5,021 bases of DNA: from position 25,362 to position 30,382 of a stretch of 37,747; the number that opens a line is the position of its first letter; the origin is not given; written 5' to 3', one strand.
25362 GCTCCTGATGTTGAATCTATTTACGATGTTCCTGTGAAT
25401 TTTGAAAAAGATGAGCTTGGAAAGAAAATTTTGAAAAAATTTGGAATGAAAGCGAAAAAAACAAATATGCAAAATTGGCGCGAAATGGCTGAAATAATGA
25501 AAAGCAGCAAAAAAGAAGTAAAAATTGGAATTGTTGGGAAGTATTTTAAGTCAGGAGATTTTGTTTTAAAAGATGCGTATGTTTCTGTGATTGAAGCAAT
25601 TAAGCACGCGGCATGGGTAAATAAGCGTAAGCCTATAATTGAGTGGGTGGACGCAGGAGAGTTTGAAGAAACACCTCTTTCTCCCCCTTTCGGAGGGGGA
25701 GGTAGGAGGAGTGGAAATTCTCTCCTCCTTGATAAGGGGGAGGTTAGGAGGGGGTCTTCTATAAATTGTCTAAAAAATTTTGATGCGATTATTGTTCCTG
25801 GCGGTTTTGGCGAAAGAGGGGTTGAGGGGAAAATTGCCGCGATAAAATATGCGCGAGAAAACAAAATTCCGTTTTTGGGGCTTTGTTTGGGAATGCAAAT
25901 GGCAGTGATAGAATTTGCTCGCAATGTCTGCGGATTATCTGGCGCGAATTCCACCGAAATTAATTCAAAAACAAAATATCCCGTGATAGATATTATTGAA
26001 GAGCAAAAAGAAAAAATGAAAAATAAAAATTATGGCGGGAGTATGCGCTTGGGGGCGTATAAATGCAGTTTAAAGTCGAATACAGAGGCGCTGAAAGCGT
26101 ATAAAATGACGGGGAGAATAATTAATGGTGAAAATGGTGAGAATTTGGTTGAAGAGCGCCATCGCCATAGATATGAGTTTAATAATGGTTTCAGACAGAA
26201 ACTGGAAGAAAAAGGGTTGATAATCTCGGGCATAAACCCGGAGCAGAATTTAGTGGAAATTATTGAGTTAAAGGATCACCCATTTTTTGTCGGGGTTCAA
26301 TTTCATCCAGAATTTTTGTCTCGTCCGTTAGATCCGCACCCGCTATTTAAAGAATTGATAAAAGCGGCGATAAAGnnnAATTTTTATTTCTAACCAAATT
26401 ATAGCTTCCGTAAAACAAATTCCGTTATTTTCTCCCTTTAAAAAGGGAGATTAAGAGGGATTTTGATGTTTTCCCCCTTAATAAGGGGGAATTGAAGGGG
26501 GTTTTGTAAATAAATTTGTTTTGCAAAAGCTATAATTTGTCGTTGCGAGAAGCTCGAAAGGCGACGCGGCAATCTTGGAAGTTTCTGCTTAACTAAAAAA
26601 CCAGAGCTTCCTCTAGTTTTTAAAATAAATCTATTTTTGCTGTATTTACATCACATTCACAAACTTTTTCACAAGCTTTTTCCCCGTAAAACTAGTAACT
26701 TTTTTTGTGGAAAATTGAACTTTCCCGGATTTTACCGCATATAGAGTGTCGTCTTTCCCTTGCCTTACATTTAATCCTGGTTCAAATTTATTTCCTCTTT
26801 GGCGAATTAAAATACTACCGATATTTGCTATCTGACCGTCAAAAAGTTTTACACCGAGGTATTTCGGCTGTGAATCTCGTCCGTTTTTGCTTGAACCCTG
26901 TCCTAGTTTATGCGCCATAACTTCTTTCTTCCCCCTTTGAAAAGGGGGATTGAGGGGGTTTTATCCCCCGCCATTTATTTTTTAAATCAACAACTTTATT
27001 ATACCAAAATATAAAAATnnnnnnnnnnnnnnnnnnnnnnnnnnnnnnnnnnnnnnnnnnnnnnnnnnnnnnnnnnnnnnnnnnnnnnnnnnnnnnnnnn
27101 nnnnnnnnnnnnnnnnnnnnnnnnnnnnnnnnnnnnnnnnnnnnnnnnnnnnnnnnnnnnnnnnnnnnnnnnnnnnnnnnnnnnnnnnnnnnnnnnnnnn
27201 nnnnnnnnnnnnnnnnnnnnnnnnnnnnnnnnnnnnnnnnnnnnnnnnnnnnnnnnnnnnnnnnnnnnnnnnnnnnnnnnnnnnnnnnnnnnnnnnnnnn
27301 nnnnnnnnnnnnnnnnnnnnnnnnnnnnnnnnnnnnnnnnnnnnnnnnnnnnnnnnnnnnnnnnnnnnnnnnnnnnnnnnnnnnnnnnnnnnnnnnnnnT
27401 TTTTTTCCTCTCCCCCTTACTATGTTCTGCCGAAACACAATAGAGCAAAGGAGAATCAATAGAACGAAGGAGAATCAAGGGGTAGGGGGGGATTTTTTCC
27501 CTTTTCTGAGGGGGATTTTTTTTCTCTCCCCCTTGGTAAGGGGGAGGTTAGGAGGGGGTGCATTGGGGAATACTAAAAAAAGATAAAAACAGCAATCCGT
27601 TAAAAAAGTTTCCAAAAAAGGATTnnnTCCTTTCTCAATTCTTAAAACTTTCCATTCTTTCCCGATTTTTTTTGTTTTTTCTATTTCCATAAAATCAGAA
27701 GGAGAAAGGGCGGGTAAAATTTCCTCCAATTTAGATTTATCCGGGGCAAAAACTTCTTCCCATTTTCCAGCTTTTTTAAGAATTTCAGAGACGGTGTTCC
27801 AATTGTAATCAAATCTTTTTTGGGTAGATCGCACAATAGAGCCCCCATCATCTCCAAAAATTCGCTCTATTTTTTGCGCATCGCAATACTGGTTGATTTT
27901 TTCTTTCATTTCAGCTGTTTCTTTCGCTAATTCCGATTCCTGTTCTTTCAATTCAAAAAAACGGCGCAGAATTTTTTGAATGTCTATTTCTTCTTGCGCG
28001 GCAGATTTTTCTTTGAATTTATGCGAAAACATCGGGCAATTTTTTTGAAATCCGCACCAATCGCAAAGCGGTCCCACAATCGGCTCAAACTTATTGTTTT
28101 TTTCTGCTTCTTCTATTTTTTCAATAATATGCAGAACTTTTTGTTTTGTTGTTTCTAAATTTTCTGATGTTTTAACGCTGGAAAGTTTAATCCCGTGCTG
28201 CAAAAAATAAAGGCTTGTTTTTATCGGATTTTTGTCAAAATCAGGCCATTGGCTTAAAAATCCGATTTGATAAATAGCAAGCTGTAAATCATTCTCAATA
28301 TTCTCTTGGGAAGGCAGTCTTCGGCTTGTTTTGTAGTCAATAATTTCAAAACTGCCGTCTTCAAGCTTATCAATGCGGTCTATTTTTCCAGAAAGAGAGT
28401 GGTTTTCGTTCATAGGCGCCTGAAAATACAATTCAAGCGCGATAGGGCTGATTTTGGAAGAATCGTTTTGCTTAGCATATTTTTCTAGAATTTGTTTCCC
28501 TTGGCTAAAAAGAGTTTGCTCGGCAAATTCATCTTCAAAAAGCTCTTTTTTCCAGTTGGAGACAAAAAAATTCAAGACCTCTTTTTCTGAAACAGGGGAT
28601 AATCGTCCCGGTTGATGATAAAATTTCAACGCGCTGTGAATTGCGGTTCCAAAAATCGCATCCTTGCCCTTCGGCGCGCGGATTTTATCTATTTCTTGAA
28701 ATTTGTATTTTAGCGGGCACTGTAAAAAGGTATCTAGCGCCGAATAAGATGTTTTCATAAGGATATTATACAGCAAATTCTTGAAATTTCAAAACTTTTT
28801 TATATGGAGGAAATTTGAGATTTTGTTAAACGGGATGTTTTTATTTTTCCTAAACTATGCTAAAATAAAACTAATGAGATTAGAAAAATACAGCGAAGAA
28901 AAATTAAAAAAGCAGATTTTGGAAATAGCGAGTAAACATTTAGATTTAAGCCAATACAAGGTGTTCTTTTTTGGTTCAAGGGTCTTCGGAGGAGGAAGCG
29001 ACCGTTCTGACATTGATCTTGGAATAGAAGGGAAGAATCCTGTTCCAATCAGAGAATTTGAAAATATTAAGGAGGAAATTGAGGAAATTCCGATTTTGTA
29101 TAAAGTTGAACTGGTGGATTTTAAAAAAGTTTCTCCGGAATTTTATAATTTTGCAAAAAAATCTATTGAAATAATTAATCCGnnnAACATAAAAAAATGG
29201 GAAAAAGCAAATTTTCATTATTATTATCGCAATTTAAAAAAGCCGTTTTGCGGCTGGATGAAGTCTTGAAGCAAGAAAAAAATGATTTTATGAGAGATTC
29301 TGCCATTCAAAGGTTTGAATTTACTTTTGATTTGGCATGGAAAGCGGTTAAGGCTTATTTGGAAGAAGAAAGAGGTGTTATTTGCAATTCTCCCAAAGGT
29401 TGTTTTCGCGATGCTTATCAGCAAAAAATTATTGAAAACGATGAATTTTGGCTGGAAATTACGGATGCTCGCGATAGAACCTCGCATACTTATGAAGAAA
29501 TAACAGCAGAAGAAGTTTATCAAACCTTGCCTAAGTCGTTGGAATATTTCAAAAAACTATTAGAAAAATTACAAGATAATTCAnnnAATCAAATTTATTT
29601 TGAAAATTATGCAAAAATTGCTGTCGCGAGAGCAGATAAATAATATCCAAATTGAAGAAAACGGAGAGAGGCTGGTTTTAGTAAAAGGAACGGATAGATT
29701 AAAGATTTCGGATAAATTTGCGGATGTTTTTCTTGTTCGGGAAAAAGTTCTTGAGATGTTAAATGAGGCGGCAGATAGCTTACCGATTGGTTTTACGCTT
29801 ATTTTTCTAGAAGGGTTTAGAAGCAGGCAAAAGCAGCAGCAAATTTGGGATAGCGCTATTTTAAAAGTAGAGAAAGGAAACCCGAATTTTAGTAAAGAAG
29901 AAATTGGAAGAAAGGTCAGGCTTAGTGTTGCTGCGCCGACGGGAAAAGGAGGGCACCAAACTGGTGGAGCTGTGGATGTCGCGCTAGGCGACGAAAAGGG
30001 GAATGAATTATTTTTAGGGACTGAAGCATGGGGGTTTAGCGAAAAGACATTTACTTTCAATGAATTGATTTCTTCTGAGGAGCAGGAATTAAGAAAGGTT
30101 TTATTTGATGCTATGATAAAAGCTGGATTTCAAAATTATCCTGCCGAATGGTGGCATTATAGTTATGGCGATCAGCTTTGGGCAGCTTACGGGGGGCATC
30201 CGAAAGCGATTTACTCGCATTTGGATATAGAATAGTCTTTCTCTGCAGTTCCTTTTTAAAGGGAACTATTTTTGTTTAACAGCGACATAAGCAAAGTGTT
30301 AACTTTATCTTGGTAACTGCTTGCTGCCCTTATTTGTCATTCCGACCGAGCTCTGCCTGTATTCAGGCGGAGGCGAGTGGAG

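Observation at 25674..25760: Intergenic hairpin cassettes inserted in frame inside the essential CTP synthase gene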

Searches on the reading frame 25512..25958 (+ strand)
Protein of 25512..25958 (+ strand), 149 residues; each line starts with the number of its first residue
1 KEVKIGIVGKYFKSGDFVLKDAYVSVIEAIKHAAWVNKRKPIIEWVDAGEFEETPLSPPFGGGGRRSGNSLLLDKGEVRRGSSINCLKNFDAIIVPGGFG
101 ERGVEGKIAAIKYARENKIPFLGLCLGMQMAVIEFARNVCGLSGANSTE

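Call 51: search_solved_structures(query=window:25512-25958:+, show_alignments=5, max_evalue=0.00001)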
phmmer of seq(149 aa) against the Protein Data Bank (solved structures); distinct sequences matched with E-value up to 0.00001: 25.
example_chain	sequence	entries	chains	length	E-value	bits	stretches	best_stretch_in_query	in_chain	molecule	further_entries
1vcm_A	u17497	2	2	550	1.5e-31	112.8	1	88-149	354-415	CTP synthetase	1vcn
1vco_A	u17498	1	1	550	1.7e-31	112.6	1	88-149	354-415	CTP synthetase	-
9kao_A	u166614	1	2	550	3.6e-30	108.3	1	85-149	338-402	CTP synthase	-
8i9o_A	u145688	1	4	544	1.8e-27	99.6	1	65-149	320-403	CTP synthase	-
1s1m_A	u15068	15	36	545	1.8e-27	99.6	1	65-149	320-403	CTP synthase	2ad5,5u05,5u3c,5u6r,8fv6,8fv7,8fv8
5tkv_A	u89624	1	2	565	1.9e-27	99.5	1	65-149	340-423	CTP synthase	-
7rkh_D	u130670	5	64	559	7.1e-26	94.4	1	3-149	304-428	CTP synthase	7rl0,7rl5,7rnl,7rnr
3nva_A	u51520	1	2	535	9.2e-26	94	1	86-149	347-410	CTP synthase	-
7rmv_A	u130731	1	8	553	3e-25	92.4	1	3-148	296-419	CTP synthase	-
7rmo_D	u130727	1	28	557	3.3e-25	92.2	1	83-148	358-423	CTP synthase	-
7rmf_W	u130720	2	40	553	3.3e-25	92.2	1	83-148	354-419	CTP synthase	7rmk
7rmc_V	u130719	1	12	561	3.4e-25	92.2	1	83-148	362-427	CTP synthase 1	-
7mip_C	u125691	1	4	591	2.2e-24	89.6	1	87-149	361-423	CTP synthase 1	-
5u03_A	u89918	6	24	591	4.2e-24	88.7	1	4-149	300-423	CTP synthase 1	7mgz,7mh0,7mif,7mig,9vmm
6l6z_D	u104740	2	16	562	4.5e-24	88.6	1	91-149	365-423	CTP synthase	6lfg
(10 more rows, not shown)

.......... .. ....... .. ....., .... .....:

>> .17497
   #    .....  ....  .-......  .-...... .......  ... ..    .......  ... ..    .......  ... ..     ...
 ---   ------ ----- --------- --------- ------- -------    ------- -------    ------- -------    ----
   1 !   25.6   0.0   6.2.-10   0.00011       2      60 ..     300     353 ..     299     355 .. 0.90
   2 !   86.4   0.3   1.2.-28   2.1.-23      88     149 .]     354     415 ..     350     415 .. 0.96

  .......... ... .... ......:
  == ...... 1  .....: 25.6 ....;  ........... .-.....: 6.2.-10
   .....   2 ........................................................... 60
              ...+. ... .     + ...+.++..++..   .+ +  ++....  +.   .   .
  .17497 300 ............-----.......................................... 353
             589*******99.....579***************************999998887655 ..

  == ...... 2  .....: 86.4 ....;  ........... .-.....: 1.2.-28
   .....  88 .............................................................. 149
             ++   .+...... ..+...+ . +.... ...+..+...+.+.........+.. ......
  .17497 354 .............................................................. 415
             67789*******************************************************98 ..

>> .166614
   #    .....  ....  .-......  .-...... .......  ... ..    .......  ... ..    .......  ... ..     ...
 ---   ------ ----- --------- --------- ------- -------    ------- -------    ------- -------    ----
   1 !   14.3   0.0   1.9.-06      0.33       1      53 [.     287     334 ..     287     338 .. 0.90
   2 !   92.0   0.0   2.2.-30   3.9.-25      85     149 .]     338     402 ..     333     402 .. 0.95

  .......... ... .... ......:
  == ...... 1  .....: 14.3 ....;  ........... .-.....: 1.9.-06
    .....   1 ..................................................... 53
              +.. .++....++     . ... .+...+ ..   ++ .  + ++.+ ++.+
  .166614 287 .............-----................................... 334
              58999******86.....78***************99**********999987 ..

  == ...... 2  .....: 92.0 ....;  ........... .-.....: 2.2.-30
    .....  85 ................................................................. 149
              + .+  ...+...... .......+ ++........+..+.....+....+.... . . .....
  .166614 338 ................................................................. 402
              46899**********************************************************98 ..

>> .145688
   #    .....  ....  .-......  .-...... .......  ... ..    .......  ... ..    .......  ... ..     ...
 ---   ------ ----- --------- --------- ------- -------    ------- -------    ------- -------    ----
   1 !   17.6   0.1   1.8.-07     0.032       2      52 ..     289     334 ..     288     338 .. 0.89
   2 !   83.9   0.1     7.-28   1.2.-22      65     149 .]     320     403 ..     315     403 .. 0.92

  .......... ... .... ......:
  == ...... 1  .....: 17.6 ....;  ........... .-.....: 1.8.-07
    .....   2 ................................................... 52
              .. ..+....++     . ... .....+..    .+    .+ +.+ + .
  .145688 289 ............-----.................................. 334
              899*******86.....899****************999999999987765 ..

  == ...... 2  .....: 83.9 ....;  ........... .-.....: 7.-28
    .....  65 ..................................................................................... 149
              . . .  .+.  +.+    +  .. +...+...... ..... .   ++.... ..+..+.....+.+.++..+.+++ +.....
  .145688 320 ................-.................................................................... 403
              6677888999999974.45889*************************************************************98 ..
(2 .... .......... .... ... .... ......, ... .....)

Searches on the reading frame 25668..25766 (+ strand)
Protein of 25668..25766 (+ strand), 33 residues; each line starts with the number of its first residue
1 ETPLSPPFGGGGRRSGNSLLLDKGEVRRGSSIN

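Call 75: search_protein_representatives(protein=window:25668-25766:+)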
Query: 33 residues. Proteins with E-value up to 0.001 (for the whole library): 0; up to 1e-10: 0; up to 1e-30: 0. The best 0 are listed.

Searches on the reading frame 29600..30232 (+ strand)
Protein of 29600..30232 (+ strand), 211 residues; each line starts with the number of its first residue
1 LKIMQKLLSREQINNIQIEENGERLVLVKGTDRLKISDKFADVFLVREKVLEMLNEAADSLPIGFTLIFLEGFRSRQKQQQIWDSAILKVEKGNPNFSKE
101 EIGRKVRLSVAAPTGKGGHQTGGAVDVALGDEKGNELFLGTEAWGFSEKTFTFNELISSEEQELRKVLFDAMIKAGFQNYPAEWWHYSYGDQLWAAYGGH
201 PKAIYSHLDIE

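Call 70: search_protein_families(library=pfam, proteins=[window:29600-30232:+], max_evalue=0.0001)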
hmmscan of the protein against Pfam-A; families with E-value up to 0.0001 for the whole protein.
window:29600-30232:+ (211 aa): 2 families
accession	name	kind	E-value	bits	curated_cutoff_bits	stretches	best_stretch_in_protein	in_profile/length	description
PF01427.22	Peptidase_M15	-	7.6e-18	65.4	27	1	44-194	40-189/199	D-ala-D-ala dipeptidase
PF02557.22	VanY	-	2.2e-11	44.1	25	1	49-189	11-129/132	D-alanyl-D-alanine carboxypeptidase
